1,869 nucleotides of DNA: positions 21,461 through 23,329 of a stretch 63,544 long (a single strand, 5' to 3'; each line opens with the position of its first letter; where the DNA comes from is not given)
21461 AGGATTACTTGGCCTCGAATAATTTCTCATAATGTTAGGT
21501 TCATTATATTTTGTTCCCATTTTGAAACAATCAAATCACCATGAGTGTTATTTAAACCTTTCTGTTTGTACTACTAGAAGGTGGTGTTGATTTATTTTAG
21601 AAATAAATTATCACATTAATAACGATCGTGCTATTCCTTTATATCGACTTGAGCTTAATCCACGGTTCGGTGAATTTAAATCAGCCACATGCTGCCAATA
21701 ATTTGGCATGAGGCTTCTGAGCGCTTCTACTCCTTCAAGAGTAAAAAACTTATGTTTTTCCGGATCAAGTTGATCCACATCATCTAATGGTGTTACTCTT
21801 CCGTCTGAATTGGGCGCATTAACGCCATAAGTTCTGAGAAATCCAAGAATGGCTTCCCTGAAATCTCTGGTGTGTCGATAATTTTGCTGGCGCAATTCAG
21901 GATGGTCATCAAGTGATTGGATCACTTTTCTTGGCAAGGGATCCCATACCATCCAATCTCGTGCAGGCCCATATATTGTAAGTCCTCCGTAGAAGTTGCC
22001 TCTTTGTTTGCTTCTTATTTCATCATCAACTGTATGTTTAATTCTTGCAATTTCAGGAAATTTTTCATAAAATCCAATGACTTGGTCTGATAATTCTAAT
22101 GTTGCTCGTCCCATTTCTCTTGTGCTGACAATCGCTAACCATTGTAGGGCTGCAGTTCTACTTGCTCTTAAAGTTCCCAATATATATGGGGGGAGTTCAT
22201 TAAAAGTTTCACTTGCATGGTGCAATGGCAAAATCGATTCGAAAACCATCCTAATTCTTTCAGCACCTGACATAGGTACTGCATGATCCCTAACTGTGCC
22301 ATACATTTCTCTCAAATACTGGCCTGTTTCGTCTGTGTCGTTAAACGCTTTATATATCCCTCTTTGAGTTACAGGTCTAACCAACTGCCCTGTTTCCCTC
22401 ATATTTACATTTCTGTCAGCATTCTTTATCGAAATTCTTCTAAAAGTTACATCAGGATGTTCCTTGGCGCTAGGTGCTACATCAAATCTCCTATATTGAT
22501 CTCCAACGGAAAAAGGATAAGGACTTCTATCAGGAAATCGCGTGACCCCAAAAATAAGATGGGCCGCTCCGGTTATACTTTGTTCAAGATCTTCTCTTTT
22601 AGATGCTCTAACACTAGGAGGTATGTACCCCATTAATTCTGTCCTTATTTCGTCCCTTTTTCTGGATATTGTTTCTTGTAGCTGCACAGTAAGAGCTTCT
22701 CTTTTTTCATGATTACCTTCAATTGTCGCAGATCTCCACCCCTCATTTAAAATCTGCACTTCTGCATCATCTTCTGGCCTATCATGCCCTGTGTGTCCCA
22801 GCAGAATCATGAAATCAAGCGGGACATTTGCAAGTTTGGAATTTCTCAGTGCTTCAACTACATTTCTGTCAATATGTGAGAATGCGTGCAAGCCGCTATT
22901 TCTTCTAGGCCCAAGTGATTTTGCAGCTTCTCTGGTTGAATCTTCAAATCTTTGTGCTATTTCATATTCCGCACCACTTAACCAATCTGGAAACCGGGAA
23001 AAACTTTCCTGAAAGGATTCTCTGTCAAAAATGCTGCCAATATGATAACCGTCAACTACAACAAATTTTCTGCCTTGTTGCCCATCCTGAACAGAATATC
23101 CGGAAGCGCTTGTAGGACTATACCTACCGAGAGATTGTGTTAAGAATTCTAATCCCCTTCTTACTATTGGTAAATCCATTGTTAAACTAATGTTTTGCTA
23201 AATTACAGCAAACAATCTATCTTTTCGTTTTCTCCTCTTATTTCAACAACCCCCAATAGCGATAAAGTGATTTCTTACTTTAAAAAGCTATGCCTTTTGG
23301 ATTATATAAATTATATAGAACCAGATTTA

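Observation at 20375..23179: Foreign two-gene module: a RelA/SpoT-synthetase-like protein downstream of a 522-aa protein with degenerate phosphoesterase motifs (candidate toxSAS-like toxin/antidote or alarmone module in an archaeon)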

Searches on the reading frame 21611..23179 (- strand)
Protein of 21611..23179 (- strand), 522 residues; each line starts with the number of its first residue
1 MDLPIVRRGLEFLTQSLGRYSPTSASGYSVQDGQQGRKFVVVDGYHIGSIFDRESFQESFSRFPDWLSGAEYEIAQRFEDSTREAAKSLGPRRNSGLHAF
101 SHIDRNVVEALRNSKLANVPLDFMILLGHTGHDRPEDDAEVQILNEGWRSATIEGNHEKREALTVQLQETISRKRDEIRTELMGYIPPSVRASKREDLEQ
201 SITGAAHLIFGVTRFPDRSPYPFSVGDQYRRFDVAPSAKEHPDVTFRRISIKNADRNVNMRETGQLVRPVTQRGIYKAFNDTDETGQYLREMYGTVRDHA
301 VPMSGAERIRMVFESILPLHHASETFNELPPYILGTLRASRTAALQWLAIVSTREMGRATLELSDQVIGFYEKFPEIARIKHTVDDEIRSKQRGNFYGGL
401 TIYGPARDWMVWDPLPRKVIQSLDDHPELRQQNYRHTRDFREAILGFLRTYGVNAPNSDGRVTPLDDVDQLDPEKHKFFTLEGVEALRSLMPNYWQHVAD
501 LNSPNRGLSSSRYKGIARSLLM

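Call 3: search_protein_families(library=pfam, proteins=[window:21611-23179:-], max_evalue=1)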
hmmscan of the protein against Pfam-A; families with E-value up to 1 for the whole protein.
window:21611-23179:- (522 aa): 0 families

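Call 4: search_protein_families(library=ncbifam, proteins=[window:21611-23179:-], max_evalue=1)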
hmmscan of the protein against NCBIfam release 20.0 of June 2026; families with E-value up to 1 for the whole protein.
window:21611-23179:- (522 aa): 0 families

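Call 7: find_homologous_proteins(query=window:21611-23179:-, max_evalue=0.001)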
Query window:21611-23179:-: 8000 candidates shared short words with the query, none scored E <= 0.001.

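Call 41: search_protein_representatives(protein=window:21611-23179:-)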
Query: 522 residues. Proteins with E-value up to 0.001 (for the whole library): 50; up to 1e-10: 46; up to 1e-30: 30. The best 50 are listed.
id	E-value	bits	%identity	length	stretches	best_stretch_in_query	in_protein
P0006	3.4e-144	497.7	100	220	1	303-522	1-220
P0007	3.9e-100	352.4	44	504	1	28-461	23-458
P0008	4.6e-94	332.3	42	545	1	33-512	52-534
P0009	3.4e-91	322.9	42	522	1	28-507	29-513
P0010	1.5e-73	264.7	37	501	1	17-502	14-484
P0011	9.6e-73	262.0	39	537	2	11-441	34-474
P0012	4.1e-71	256.6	36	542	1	34-502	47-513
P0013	2.0e-64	234.6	38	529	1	64-492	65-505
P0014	2.7e-61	224.2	36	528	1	40-496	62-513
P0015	2.7e-58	214.3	36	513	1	34-499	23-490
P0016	3.8e-58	213.9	35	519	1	33-503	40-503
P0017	3.6e-55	204.0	31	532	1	13-503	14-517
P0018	2.4e-54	201.3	34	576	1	63-514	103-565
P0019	3.7e-49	184.2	33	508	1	56-495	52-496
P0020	7.8e-49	183.1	29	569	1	46-508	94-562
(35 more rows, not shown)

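Call 43: search_solved_structures(query=A2, max_evalue=10, show_alignments=3)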
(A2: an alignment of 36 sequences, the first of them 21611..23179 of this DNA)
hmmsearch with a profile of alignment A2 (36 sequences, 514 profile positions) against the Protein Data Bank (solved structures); distinct sequences matched with E-value up to 10: 3.
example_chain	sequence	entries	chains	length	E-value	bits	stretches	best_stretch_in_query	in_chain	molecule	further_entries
7qps_A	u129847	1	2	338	0.19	13.5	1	118-144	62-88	ACT domain protein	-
9s6k_B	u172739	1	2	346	0.21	13.3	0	92-140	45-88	GTP pyrophosphokinase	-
5eqz_A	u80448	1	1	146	1.5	10.5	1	132-197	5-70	Rev protein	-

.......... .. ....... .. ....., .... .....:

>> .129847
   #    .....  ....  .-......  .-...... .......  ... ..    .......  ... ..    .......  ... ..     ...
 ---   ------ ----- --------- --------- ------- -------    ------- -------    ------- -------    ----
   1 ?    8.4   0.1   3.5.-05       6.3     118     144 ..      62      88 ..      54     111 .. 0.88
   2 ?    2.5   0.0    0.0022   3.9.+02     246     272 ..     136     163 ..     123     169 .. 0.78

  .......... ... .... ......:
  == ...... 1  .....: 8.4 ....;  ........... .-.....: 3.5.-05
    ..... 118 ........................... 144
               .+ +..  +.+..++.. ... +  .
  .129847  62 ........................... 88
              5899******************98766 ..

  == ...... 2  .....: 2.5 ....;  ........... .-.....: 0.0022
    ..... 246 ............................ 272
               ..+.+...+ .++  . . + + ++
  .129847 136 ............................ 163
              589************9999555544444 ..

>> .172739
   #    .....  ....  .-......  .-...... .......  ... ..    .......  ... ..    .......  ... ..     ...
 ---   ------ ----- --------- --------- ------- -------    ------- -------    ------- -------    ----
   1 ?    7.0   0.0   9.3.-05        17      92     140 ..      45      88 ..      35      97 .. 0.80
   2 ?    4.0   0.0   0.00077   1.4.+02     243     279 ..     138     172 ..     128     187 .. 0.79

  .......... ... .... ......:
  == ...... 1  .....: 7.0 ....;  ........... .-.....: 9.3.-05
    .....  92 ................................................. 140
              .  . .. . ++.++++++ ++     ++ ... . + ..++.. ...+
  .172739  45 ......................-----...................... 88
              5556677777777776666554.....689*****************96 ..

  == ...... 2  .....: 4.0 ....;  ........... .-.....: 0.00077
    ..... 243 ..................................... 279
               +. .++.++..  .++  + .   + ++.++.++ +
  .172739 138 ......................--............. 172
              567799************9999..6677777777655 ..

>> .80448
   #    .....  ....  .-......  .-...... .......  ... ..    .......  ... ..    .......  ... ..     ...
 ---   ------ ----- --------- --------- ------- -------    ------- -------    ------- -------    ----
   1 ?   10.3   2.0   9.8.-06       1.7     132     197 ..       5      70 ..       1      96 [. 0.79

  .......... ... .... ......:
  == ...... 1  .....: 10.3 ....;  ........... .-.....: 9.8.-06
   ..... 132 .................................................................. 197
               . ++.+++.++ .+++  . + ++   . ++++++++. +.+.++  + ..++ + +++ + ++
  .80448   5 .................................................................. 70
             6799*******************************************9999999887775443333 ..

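Call 44: search_protein_families(library=pfam, alignment_id=A2, max_evalue=0.1)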
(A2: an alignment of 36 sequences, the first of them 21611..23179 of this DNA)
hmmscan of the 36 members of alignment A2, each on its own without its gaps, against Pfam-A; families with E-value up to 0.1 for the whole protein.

A. member 1, window:21611-23179:- (522 aa): 0 families

B. families by the number of members that match (of 36 scanned): 7 families
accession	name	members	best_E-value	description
PF03206.19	NifW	1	0.0037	Nitrogen fixation protein NifW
PF04256.18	DUF434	1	0.031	Protein of unknown function (DUF434)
PF07523.18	Big_3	1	0.032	Bacterial Ig-like domain (group 3)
PF20036.5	Gp13-like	1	0.037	Major capsid protein 13-like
PF00992.25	Troponin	1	0.037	Troponin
PF05537.16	DUF759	1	0.062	Borrelia burgdorferi protein of unknown function (DUF759)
PF24975.1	UBA_Rad5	1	0.098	Fungal Rad5 UBA-like domain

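Call 50: find_encoding_contigs(protein=P0007, flank=6000, max_places=3)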
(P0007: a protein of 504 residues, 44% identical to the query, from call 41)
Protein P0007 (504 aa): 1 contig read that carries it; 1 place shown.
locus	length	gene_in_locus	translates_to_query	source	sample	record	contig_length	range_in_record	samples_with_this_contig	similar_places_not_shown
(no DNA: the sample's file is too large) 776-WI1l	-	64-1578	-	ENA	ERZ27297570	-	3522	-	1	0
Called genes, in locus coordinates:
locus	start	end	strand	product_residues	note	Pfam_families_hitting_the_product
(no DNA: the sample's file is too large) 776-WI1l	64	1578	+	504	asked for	-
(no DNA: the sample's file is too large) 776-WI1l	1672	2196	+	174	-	-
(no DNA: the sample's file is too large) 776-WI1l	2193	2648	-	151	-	PF13636:Methyltranf_PUA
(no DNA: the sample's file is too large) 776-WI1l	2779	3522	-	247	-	?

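Call 57: find_related_loci(query=A5, collection=genome_contigs, flank=5000)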
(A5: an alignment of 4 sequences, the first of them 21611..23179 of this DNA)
Query A5 (522 aa) in genome_contigs; peptide patterns used: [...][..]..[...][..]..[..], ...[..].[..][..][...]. (x = any residue, [..] = any of these).
579 stretches matched a pattern, but none encodes a relative of the query by tblastn (E <= 1e-3).

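Call 58: find_encoding_contigs(protein=P0008, flank=5000, max_places=3)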
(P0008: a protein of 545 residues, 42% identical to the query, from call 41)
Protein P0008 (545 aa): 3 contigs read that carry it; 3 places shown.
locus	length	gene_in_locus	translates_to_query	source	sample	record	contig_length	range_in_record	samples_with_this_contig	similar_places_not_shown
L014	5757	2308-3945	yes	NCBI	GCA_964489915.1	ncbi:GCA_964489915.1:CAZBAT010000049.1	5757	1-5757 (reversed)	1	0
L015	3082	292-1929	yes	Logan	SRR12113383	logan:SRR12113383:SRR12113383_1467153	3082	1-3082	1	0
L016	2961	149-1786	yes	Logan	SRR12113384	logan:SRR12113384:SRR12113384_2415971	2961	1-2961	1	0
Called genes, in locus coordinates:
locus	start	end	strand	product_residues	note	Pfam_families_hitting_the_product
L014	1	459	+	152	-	?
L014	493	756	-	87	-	-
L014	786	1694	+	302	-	PF00733:Asn_synthase, PF24167:DUF7411, PF00733:Asn_synthase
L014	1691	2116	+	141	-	PF04027:DUF371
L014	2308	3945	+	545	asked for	-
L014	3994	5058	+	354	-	-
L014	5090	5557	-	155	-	PF13636:Methyltranf_PUA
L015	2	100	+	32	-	?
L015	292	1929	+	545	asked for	-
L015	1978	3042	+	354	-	-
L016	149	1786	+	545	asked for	-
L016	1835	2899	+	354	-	-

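Call 59: find_encoding_contigs(protein=P0009, flank=5000, max_places=3)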
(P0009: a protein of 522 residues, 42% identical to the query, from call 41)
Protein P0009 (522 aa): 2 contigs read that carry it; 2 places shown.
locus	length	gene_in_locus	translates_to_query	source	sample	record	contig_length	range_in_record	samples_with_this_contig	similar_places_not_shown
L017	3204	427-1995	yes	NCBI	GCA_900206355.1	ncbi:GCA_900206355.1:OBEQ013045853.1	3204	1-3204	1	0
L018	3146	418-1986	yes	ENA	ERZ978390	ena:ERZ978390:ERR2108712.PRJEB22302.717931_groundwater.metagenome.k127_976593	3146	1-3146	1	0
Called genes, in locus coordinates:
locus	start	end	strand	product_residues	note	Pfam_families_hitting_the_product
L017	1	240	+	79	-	?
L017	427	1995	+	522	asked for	-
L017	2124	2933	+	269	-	-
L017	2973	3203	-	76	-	?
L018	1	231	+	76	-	?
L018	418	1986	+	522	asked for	-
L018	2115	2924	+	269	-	-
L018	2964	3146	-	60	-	?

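Call 61: search_protein_families(library=pfam, proteins=[L014:3994-5058:+, L017:2124-2933:+, L014:1-459:+], max_evalue=1)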
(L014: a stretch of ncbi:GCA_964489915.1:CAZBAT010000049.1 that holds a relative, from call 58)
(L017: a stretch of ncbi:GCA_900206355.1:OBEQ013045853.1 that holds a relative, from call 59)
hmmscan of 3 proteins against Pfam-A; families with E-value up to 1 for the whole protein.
L014:3994-5058:+ (354 aa): 0 families

L017:2124-2933:+ (269 aa): 0 families

L014:1-459:+ (152 aa): 1 family
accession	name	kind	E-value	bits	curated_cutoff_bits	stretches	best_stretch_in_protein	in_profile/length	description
PF16973.10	FliN_N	-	0.086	13.2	24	0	50-66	27-43/50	Flagellar motor switch protein FliN N-terminal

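Call 62: predict_structure(alignment_id=A2)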
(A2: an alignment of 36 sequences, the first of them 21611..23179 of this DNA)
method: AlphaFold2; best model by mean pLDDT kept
length: 522 residues; sequences in the alignment: 36
mean_pLDDT: 87.2   pTM: 0.87
mean pLDDT of the five models: 87.2, 86.3, 86.3, 86.1, 84.5
residues with pLDDT >= 90: 359; 70-90: 90; 50-70: 34; < 50: 39
segments of 3 or more residues with pLDDT < 50: 1-22, 507-522
pLDDT, mean of each block of 10 residues (from residue 1): 36 40 72 87 94 94 95 98 96 97 98 97 98 95 94 93 95 97 98 97 97 86 89 77 95 97 95 96 96 96 97 96 87 69 93 97 98 98 97 89 87 87 96 98 92 60 61 82 87 83 59 38 33
secondary structure, 60 per line:
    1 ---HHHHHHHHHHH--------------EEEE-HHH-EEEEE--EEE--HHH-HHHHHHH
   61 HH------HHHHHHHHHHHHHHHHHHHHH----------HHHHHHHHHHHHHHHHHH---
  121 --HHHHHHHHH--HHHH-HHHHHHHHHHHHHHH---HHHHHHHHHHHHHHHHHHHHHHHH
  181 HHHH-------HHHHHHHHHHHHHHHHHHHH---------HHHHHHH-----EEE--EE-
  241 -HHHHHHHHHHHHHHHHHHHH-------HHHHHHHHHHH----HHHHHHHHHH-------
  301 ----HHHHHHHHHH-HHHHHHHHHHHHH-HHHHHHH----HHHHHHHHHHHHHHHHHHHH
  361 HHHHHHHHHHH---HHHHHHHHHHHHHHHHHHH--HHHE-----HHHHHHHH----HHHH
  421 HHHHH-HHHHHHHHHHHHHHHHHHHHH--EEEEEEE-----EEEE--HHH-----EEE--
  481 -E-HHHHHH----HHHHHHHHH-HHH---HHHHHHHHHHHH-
elements in order: H4-14 E29-32 E38-42 E45-47 H54-62 H69-89 H100-117 H123-131 H134-137 H139-153 H157-184 H192-211 H221-227 E233-235 H242-261 H269-279 H284-293 H305-314 H316-328 H330-336 H341-371 H375-393 H405-412 H417-425 H427-447 E450-456 E462-465 E476-478 H484-489 H494-502 H510-521

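Call 66: fold_search(model_id=the predicted structure, library=pdb)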
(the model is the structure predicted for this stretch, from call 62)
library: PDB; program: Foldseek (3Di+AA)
matches with E <= 10: 307; with E <= 0.001: 0
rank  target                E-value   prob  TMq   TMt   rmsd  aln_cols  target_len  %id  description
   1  1g3j_C                1.9e-01  0.08  0.08  0.09  24.9       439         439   11  CRYSTAL STRUCTURE OF THE XTCF3-CBD/BETA-CATENIN ARMADILLO REPEAT COMPLEX (released 2000-12-11)
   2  5k3h_A                2.3e-01  0.08  0.11  0.09  24.8       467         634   10  Crystals structure of Acyl-CoA oxidase-1 in Caenorhabditis elegans, Apo form-II (released 2016-08-24)
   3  1is2_B                3.3e-01  0.09  0.11  0.10  24.1       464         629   10  Crystal Structure of Peroxisomal Acyl-CoA Oxidase-II from Rat Liver (released 2002-04-10)
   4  9ocj_B                3.6e-01  0.12  0.12  0.12  25.5       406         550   10  Transporter associated with antigen processing (TAP) bound to the viral protein CPXV012 in the outward-facing open sta (released 2025-09-10)
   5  5sfs_B                4.0e-01  0.51  0.23  0.33  15.2       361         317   12  CRYSTAL STRUCTURE OF HUMAN PHOSPHODIESTERASE 10 IN COMPLEX WITH n2c(C)c1nc(nn1c(c2)C)CCc3nc(nn3C)N4CC[C@@H](C4)C, micr (released 2022-10-12)
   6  2ix3_A                4.3e-01  0.08  0.11  0.07  25.4       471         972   11  Structure of yeast Elongation Factor 3 (released 2006-08-08)
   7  8px9_A                5.1e-01  0.12  0.13  0.13  27.1       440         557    9  Structure of the antibacterial peptide ABC transporter McjD, solved at wavelength 2.75 A (released 2023-10-25)
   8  2fon_C                5.1e-01  0.09  0.13  0.11  24.2       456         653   11  X-ray crystal structure of LeACX1, an acyl-CoA oxidase from Lycopersicon esculentum (tomato) (released 2006-05-23)
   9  5h5m_B                5.3e-01  0.10  0.11  0.14  20.4       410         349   12  Crystal structure of HMP-1 M domain (released 2017-03-29)
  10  8y14                  5.3e-01  0.04  0.08  0.09  27.1       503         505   10  Beta-catenin Crystal Structure (released 2024-03-13)
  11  5sdw_B                5.8e-01  0.38  0.20  0.30  15.6       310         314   13  CRYSTAL STRUCTURE OF HUMAN PHOSPHODIESTERASE 10 IN COMPLEX WITH C(Nc1ccc2c(c1)nc([nH]2)c3ccccc3)(=O)c4c(C(N(C)C)=O)cnn (released 2022-10-12)
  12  9i8w_A                6.6e-01  0.04  0.09  0.09  27.9       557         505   10  Beta-catenin armadillo with cyclic peptide and Compound 3 (released 2026-02-18)
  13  5sgo_A                6.8e-01  0.51  0.24  0.36  15.1       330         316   12  CRYSTAL STRUCTURE OF HUMAN PHOSPHODIESTERASE 10 IN COMPLEX WITH n1cnc(c2c1scc2c3ccc(cc3)F)OCCCOc4cc(ccc4)NC(=O)C, micr (released 2022-10-12)
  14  4jre_D                6.8e-01  0.06  0.11  0.13  25.1       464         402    9  Crystal structure of nitrate/nitrite exchanger NarK with nitrite bound (released 2013-05-15)
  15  8y0p_A                6.8e-01  0.04  0.09  0.10  27.6       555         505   11  Beta-Catenin in complex with peptide 301 (released 2024-04-17)
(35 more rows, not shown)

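Call 67: find_homologous_proteins(query=A2, max_evalue=0.01)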
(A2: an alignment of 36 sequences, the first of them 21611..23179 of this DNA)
Query A2 (36 sequences): 8000 candidates shared short words with the query, none scored E <= 0.01.

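Call 68: search_solved_structures(query=L014:3994-5058:+, max_evalue=10, show_alignments=2)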
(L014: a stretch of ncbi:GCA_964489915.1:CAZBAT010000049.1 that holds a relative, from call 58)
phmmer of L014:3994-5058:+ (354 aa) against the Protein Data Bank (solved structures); distinct sequences matched with E-value up to 10: 0.
